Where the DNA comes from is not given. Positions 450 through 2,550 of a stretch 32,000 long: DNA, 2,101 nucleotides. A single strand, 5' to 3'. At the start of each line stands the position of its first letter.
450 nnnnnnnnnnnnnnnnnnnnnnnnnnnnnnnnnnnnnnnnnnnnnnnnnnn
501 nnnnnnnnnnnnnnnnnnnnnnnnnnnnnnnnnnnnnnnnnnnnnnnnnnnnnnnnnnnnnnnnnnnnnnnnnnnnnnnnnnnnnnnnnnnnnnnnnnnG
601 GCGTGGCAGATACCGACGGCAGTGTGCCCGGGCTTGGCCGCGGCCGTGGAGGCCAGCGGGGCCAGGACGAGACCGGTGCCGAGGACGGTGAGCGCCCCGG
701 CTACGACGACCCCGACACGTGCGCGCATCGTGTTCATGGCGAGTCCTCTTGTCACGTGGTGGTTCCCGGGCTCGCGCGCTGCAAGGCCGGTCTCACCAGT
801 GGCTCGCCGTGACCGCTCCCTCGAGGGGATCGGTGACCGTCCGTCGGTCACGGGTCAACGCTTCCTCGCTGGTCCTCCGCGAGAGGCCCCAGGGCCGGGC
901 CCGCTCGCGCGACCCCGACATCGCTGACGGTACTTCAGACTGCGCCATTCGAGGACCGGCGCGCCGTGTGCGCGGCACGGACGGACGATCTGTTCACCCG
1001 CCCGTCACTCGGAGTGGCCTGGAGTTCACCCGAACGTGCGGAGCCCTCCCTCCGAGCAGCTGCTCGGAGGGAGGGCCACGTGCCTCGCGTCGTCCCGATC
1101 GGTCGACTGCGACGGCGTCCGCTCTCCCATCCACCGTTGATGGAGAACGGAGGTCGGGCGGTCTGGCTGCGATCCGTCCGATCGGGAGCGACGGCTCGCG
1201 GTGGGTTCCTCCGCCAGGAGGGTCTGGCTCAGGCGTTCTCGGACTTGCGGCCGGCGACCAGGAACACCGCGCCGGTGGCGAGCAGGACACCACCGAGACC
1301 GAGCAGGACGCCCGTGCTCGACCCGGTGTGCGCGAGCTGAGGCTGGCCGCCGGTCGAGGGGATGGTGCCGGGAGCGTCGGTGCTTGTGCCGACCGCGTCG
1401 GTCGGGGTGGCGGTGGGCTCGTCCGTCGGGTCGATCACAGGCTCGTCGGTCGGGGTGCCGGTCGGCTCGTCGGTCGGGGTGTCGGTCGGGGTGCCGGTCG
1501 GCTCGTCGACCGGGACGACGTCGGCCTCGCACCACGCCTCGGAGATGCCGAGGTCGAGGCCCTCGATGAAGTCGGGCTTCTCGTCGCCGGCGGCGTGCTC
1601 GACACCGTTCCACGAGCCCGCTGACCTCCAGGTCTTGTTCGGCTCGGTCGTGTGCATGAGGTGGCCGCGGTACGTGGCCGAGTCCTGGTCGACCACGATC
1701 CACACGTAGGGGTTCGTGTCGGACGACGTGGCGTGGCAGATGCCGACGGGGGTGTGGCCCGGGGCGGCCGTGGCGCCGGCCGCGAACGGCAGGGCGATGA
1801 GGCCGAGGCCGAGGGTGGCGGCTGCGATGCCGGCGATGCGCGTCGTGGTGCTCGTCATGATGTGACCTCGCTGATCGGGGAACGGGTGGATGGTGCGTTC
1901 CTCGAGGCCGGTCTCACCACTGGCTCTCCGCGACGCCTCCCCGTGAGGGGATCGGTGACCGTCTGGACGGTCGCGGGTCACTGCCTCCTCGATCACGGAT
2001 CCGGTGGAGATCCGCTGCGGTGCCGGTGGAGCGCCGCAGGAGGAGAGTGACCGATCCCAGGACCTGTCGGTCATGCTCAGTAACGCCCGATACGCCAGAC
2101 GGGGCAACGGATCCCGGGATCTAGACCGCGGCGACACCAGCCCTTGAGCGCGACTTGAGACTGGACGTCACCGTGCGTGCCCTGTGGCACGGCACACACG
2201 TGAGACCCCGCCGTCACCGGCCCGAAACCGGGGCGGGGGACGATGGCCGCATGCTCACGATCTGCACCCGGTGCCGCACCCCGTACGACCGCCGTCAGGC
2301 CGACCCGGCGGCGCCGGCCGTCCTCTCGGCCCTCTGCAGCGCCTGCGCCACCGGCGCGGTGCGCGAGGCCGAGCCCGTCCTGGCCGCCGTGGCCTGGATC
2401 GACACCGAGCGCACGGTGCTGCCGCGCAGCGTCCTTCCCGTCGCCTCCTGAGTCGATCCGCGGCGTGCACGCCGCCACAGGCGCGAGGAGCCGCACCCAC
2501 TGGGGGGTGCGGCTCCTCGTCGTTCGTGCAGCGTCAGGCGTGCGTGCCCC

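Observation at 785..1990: Conserved ~85-nt structured leader in front of both surface-protein paralogs: riboswitch/attenuator candidate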

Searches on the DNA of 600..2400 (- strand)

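Call 4: search_rna_families(source=window, start=600, end=2400, threshold=evalue, max_evalue=10, show_alignments=3)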
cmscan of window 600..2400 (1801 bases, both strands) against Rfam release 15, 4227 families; matches with E-value up to 10: 10.
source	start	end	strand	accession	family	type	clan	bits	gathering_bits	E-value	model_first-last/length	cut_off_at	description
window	776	874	-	RF03169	c-di-GMP-II-GAG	Cis-reg; riboswitch;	CL00127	64.3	40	4.5e-12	1-86/86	no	c-di-GMP-II-GAG riboswitch aptamer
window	1897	1997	-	RF03169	c-di-GMP-II-GAG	Cis-reg; riboswitch;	CL00127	62.9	40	1.1e-11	1-86/86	no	c-di-GMP-II-GAG riboswitch aptamer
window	1043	1076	+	RF03900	mir-9242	Gene; miRNA;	-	32.4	62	0.0027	1-66/66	no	mir-9242 microRNA precursor family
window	1043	1076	-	RF03900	mir-9242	Gene; miRNA;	-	32.4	62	0.0027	1-66/66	no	mir-9242 microRNA precursor family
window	1029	1077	+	RF01677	P35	Gene; sRNA;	-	24.1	70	0.64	1-62/62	no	Pseudomonas sRNA P35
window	984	1073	+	RF01521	CC1840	Gene; sRNA;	-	19.4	50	10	1-95/95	no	caulobacter sRNA CC1840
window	1040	1079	+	RF00883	MIR820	Gene; miRNA;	-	18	196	5.5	1-191/191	no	MIR820 microRNA precursor family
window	1541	1592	+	RF01274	sR45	Gene; snRNA; snoRNA; CD-box;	-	17.8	40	0.69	1-55/55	no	Small nucleolar RNA sR45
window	1031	1093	+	RF01924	mir-2774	Gene; miRNA;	-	17.5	51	0.55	1-67/67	no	mir-2774 microRNA precursor family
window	1225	1347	-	RF02835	Bcj11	Gene; sRNA;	-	17.5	49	5.6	1-122/122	no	Burkholderia RNA 11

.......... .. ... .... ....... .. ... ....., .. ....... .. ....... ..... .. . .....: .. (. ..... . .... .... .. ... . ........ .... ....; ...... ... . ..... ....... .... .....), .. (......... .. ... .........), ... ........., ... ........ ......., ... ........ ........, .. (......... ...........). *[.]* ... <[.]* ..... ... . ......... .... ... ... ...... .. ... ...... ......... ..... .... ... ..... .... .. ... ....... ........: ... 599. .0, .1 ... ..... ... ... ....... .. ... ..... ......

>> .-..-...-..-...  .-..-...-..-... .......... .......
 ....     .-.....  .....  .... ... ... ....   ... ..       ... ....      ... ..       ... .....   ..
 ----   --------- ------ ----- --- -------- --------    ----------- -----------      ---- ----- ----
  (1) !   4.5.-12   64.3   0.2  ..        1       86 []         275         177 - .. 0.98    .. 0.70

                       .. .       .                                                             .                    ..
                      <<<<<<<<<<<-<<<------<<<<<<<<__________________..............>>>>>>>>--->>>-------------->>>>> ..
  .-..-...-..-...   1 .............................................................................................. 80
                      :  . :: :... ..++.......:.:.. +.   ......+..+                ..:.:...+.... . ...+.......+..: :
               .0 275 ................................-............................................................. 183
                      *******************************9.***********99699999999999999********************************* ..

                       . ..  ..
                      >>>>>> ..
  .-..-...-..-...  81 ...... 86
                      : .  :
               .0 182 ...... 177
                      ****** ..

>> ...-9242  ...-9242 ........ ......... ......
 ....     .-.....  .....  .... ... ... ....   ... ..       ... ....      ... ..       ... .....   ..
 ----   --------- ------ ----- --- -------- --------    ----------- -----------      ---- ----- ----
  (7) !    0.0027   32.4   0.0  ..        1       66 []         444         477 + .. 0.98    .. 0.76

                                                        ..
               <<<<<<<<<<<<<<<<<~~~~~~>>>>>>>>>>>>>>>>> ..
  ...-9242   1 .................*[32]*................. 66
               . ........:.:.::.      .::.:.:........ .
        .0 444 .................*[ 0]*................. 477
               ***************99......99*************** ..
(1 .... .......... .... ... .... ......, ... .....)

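Call 29: build_rna_model(alignment_id=A2, structure=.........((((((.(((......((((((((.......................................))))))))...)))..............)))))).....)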
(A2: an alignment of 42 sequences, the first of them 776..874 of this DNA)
Model R1 built from alignment A2 (42 sequences, 111 columns); structure: as given.
model positions 88; base pairs 17; branch points 0; effective number of sequences 3.31; information 0.647 bits per position. Calibrated on 0.2 Mb of random sequence (short: E-values are rough).
structure used (alignment columns):
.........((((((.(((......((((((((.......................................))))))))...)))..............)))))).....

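Call 31: search_with_rna_model(model_id=R1, sources=[window, L001, L002, L003, L004, L005, L006, L007, L008, L009, L010, L011, L012, L013, L014, L015, L016, L017, L018, L019, L020, L021, L022, L023, L024, L025, L026, L027, L028, L029, L030, L031, L032, L033, L034, L035, L036, L037, L038, L039, L040, L041, L042, L043, L044, L045, L046, L047, L048, L049, L050, L051, L052, L053, L054, L055, L056, L057, L058, L059, L060, L061, L062, L063, L064, L065, L066, L067, L068, L069, L070, L071, L072, L073, L074, L075, L076, L077, L078, L079, L080, L081, L082, L083, L084, L085, L086, L087, L088, L089, L090, L091, L092, L093, L094, L095, L096, L097, L098, L099], max_evalue=0.01, make_alignment=true)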
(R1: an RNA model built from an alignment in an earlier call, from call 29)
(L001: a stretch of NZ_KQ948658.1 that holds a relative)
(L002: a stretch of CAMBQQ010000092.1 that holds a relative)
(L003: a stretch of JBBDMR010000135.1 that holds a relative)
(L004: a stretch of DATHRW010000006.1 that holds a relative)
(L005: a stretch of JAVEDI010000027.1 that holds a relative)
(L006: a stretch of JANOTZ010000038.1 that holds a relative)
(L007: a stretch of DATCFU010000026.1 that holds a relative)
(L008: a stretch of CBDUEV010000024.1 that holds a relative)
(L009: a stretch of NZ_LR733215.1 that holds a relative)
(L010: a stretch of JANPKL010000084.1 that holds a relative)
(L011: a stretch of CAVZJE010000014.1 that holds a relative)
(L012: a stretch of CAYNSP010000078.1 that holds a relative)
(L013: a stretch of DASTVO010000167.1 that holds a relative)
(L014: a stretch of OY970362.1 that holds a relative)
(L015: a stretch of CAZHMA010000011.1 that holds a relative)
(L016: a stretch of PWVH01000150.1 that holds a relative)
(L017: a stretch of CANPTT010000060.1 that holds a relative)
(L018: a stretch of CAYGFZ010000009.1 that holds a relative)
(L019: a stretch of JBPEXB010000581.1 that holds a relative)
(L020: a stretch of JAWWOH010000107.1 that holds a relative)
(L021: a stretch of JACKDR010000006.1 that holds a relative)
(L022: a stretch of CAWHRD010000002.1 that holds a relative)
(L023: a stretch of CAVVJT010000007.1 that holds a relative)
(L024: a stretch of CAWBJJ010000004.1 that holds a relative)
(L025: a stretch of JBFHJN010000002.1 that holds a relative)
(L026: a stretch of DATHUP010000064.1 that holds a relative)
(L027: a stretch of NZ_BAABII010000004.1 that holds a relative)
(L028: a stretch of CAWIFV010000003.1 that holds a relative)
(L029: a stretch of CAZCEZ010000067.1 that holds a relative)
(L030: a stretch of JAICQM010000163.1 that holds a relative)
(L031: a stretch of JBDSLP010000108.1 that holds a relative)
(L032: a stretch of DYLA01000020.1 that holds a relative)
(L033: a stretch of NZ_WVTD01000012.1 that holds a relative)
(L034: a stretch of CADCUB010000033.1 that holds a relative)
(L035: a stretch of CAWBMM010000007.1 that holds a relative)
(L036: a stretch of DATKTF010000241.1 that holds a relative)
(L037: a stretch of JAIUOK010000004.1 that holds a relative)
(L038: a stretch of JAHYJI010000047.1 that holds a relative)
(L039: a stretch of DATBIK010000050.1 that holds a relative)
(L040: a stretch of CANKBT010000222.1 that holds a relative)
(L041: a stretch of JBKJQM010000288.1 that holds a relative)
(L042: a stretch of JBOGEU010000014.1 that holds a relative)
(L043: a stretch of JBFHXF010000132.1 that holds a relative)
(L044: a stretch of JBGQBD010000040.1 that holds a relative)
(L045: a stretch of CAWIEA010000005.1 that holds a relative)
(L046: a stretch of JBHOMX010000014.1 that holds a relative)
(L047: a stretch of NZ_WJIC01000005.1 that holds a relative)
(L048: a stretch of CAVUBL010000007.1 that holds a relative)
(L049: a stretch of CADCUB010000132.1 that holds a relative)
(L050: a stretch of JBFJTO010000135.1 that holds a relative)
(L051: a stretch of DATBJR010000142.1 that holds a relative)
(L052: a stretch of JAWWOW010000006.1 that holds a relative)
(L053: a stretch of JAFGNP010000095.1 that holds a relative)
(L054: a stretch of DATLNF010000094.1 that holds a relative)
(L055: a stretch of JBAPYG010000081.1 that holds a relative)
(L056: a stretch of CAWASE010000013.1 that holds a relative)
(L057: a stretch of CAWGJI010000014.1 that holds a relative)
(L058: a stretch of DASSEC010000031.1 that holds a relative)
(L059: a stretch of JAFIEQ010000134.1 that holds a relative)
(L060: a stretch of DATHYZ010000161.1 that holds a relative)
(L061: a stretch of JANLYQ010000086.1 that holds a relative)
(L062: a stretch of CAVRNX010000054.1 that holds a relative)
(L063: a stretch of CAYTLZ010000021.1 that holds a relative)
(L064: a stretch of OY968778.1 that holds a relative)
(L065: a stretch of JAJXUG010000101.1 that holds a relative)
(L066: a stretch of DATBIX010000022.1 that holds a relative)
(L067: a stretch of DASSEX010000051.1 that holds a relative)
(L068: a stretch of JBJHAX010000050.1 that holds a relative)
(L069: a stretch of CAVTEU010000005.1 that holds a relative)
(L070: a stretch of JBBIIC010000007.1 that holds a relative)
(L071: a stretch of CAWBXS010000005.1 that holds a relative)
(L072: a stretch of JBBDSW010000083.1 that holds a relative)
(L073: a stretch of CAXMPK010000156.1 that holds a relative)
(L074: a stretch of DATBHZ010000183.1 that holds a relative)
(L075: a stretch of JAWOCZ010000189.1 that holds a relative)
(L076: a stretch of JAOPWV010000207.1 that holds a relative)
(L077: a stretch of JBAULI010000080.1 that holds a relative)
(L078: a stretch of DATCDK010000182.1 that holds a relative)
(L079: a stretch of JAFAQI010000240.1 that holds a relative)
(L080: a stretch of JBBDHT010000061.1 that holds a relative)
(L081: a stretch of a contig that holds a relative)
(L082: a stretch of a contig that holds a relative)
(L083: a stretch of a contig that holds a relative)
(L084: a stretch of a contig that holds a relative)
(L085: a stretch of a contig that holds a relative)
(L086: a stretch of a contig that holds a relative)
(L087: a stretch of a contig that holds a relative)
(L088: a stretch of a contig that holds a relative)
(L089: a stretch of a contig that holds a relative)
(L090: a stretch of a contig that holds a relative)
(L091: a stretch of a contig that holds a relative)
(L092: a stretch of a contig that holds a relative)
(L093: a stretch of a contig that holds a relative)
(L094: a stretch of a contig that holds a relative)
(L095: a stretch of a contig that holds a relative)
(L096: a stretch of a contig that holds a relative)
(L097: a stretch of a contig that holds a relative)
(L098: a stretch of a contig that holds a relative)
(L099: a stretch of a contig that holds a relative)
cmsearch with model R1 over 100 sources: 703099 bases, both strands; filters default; matches with E-value up to 0.01: 107.
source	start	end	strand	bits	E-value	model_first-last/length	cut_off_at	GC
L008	1115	1203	-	81.8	5.2e-20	1-88/88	no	0.62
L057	7566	7652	+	80.9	9.6e-20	1-88/88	no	0.57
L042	2830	2916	+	80.7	1.1e-19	1-88/88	no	0.62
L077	1024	1110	-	80.5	1.2e-19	1-88/88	no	0.59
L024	3248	3334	+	80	1.7e-19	1-88/88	no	0.61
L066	179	265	-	79.4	2.6e-19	1-88/88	no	0.63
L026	4874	4960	-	79.1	3.1e-19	1-88/88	no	0.64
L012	620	706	-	77.8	7.5e-19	1-88/88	no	0.6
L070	1201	1289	+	77.6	8.3e-19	1-88/88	no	0.67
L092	7803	7889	-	76.3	1.9e-18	1-88/88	no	0.56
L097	3243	3330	-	76.2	2e-18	1-88/88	no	0.62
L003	3818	3903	+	76.2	2.1e-18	1-88/88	no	0.63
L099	238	323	-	76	2.4e-18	1-88/88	no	0.53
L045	5557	5644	-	75.9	2.6e-18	1-88/88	no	0.65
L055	214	300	-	75.9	2.6e-18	1-88/88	no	0.62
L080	4914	4999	+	75.6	3.2e-18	1-88/88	no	0.63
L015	292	378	+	74.5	6.2e-18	1-88/88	no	0.67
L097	1180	1268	-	74.4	6.7e-18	1-88/88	no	0.65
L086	3619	3704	+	73.5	1.2e-17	1-88/88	no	0.6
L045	1106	1195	-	73.3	1.4e-17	1-88/88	no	0.66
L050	3860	3948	+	73.1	1.5e-17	1-88/88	no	0.57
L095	5892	5995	+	72.3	2.7e-17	1-88/88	no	0.61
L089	887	973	+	72.3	2.7e-17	1-88/88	no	0.7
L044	1196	1282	+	71.9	3.6e-17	1-88/88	no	0.75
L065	155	242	+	71.8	3.6e-17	1-88/88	no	0.7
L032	5711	5802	-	71.8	3.8e-17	1-88/88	no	0.57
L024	2349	2436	+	71.8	3.8e-17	1-88/88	no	0.66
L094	1748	1838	+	71.6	4.2e-17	1-88/88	no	0.65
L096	1730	1816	+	71.1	5.9e-17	1-88/88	no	0.76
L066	1671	1759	-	70.6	8e-17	1-88/88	no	0.69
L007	5724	5827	+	70.1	1.1e-16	1-88/88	no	0.62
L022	2462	2548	-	69.9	1.3e-16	1-88/88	no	0.72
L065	1510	1600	+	69.7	1.5e-16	1-88/88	no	0.76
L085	929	1014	+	69.6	1.5e-16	1-88/88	no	0.73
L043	4163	4251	+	69.4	1.8e-16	1-88/88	no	0.61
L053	4683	4772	-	69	2.3e-16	1-88/88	no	0.63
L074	4987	5072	+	69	2.4e-16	1-88/88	no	0.66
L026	6942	7029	-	68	4.4e-16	1-88/88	no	0.67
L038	2437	2525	-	67.3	6.9e-16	1-88/88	no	0.69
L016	230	320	-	67.2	7.7e-16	1-88/88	no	0.66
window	1897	1999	-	67.1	8e-16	1-88/88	no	0.69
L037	4724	4822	+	66.2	1.5e-15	1-88/88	no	0.71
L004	467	554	-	66.2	1.5e-15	1-88/88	no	0.75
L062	666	754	-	65.8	2e-15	1-88/88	no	0.58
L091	107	211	-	65.5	2.3e-15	1-88/88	no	0.7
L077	2069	2153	-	65.4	2.5e-15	1-88/88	no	0.61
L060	1638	1725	+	65.2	2.8e-15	1-88/88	no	0.75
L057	6531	6615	+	65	3.2e-15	1-88/88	no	0.62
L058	7120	7207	+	64.8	3.7e-15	1-88/88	no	0.69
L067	2362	2469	-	64.8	3.7e-15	1-88/88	no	0.69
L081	5244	5348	-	64.8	3.8e-15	1-88/88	no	0.61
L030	1086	1176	+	63.9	6.8e-15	1-88/88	no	0.74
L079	2343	2446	+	63.8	7.3e-15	1-88/88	no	0.7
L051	7504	7591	-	63.6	7.9e-15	1-88/88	no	0.67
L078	883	987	-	63.6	7.9e-15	1-88/88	no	0.61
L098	2839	2925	-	62.8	1.4e-14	1-88/88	no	0.74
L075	4871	4977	-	62.7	1.5e-14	1-88/88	no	0.75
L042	1677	1763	+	62.5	1.6e-14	1-88/88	no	0.63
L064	3152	3263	+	62.3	1.9e-14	1-88/88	no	0.71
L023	7379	7466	+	62.2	2.1e-14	1-88/88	no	0.78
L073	5170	5258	-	61.7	2.7e-14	1-88/88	no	0.56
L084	2022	2131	+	61.4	3.5e-14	1-88/88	no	0.71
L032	5529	5618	-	61.2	3.9e-14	1-88/88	no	0.53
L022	3836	3922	-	61.2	4e-14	1-88/88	no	0.74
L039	6296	6385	-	61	4.4e-14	1-88/88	no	0.73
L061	4554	4658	+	60.9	4.8e-14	1-88/88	no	0.7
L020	1014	1117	-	60.3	6.8e-14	1-88/88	no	0.66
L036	1339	1426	+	59.9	8.9e-14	1-88/88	no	0.75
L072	2446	2548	-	59.7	1e-13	1-88/88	no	0.77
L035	2723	2837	+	59.6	1.1e-13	1-88/88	no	0.71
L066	2541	2627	-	58.4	2.4e-13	1-88/88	no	0.63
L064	5064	5173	+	57.3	5.1e-13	1-88/88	no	0.67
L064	7106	7213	+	57.1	5.6e-13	1-88/88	no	0.74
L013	2551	2657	-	57.1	5.6e-13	1-88/88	no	0.72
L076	2561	2662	+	56.6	8.1e-13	1-88/88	no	0.67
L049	2937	3043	-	56.5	8.8e-13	1-88/88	no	0.71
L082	5974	6064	-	56.4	8.8e-13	1-88/88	no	0.64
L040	753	857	-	55.8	1.4e-12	1-88/88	no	0.71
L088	3701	3807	+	55.7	1.5e-12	1-88/88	no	0.67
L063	4453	4563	+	55.4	1.8e-12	1-88/88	no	0.73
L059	264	372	-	55.4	1.8e-12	1-88/88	no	0.75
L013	7444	7552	-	54.9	2.5e-12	1-88/88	no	0.76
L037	3491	3592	-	54.5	3.2e-12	1-88/88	no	0.78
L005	2640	2746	-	53.7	5.2e-12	1-88/88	no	0.76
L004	725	813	-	53.4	6.6e-12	1-88/88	no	0.7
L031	4964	5052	-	52.7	1e-11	1-88/88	no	0.65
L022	3080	3166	-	52.2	1.4e-11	1-88/88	no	0.79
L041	5420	5530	+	51.3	2.5e-11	1-88/88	no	0.72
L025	1997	2083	+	50.3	5e-11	1-88/88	no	0.62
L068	5070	5176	+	49.2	1e-10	1-88/88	no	0.66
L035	90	199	+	49.1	1.1e-10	1-88/88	no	0.71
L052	3080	3210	+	48.5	1.6e-10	1-88/88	no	0.68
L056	1068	1189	-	48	2.2e-10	1-88/88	no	0.7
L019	1683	1785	-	47.7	2.7e-10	1-88/88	no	0.7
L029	4390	4502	-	47.3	3.6e-10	1-88/88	no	0.68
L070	1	63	+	47.3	3.7e-10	27-88/88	5'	0.65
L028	3155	3264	-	46.3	6.7e-10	1-88/88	no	0.65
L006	2915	3031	+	46.3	6.8e-10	1-88/88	no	0.68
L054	7690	7792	+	42.5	8.3e-09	1-88/88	no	0.76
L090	852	957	-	41.2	2e-08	1-88/88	no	0.75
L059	2354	2457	-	39.1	7.8e-08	1-88/88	no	0.74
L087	4667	4774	-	35.6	7.5e-07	1-88/88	no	0.74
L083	2732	2840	+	34.8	1.3e-06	1-88/88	no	0.78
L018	1623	1713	-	34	2.2e-06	1-88/88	no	0.63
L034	1266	1348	+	32.1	7.5e-06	1-88/88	no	0.77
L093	1771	1834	+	28.3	9.1e-05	13-78/88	no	0.77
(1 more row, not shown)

Alignment A3: 107 matches aligned to the model, 170 columns, each read 5' to 3' on its own strand. Consensus structure (alignment columns), stored with it:
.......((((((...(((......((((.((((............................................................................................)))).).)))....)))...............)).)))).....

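Call 35: search_with_rna_model(model_id=R1, sources=[L100, L101, L102, L103, L104, L105, L106, L107, L108, L109, L110, L111, L112, L113, L114, L115, L116, L117, L118, L119, L120], max_evalue=0.01, make_alignment=true)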
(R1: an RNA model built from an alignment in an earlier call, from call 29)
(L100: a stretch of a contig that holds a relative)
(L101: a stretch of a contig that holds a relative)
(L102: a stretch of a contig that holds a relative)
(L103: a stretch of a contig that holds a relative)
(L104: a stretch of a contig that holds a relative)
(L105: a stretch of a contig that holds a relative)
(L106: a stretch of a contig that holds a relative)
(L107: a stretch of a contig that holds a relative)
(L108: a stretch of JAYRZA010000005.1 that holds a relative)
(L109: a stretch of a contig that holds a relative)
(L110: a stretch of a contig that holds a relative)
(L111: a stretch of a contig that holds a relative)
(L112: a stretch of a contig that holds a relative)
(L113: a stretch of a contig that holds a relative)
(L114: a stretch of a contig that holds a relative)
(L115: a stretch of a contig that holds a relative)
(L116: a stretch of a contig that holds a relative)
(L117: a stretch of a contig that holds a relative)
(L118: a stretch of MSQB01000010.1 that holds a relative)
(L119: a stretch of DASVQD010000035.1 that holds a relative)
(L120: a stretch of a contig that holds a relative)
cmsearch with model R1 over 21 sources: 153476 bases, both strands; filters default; matches with E-value up to 0.01: 20.
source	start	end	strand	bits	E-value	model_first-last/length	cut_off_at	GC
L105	4691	4777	+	82.3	8.4e-21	1-88/88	no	0.59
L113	620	706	-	81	2e-20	1-88/88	no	0.56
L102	7297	7383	-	77.8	1.5e-19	1-88/88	no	0.6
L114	6624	6711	-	73.3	3.1e-18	1-88/88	no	0.66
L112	7232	7336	+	72.2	6.2e-18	1-88/88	no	0.7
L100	4011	4096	-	69.2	4.6e-17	1-88/88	no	0.78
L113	1566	1652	-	67.9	1e-16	1-88/88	no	0.61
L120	634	741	-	67.9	1.1e-16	1-88/88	no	0.72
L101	5434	5538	-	63.7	1.7e-15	1-88/88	no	0.6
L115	288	373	+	62.7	3.1e-15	1-88/88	no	0.74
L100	7342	7428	-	62.7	3.3e-15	1-88/88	no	0.76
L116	7376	7483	-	59.1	3.4e-14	1-88/88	no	0.68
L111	434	533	+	56.7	1.6e-13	1-88/88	no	0.71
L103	3383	3489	+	54.9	5.2e-13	1-88/88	no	0.76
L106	187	302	+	48.4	3.7e-11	1-88/88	no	0.7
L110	1217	1333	-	42.4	2e-09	1-88/88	no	0.7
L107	2866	2975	+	42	2.5e-09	1-88/88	no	0.66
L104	7459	7547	-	40.3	7.6e-09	1-88/88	no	0.72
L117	5018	5136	+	35.3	2.1e-07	1-88/88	no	0.72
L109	4080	4132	-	19.8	0.0052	13-78/88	no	0.7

Alignment A4: 20 matches aligned to the model, 133 columns, each read 5' to 3' on its own strand. Consensus structure (alignment columns), stored with it:
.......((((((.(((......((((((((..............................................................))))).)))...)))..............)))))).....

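Call 55: search_with_rna_model(model_id=R1, sources=[L121, L122, L123, L124, L125, L126, L127, L128, L129, L130, L131, L132, L133], max_evalue=1, make_alignment=true, filters=off)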
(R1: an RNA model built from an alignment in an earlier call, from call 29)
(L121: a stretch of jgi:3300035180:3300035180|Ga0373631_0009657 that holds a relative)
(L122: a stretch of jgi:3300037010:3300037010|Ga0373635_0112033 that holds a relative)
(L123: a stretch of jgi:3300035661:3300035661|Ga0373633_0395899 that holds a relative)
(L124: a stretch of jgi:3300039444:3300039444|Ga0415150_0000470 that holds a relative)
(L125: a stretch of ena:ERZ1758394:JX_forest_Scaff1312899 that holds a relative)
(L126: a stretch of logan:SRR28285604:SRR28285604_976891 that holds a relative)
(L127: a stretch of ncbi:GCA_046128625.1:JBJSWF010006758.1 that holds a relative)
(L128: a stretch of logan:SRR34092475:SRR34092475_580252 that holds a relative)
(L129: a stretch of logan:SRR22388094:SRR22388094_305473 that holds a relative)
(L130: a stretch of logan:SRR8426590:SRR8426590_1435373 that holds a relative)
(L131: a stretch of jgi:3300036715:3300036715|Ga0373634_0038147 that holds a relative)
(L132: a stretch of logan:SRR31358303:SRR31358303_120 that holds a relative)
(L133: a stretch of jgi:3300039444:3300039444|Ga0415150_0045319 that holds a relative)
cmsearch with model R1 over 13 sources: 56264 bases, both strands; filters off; matches with E-value up to 1: 10.
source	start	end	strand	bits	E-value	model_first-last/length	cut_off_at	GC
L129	1044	1146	+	68.4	2.8e-17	1-88/88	no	0.68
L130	265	367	+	67.1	6.3e-17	1-88/88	no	0.71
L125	6557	6607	+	13.8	0.1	1-88/88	no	0.73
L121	3399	3437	-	12.2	0.28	20-60/88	no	0.67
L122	828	866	-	12.2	0.28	20-60/88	no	0.67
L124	5317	5395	-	12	0.34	1-88/88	no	0.71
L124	490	563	-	11.9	0.35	1-88/88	no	0.7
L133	2318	2392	-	11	0.64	1-88/88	no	0.72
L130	1048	1108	-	10.7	0.74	1-88/88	no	0.75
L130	1503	1556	-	10.6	0.83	1-88/88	no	0.8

Alignment A6: 10 matches aligned to the model, 132 columns, each read 5' to 3' on its own strand. Consensus structure (alignment columns), stored with it:
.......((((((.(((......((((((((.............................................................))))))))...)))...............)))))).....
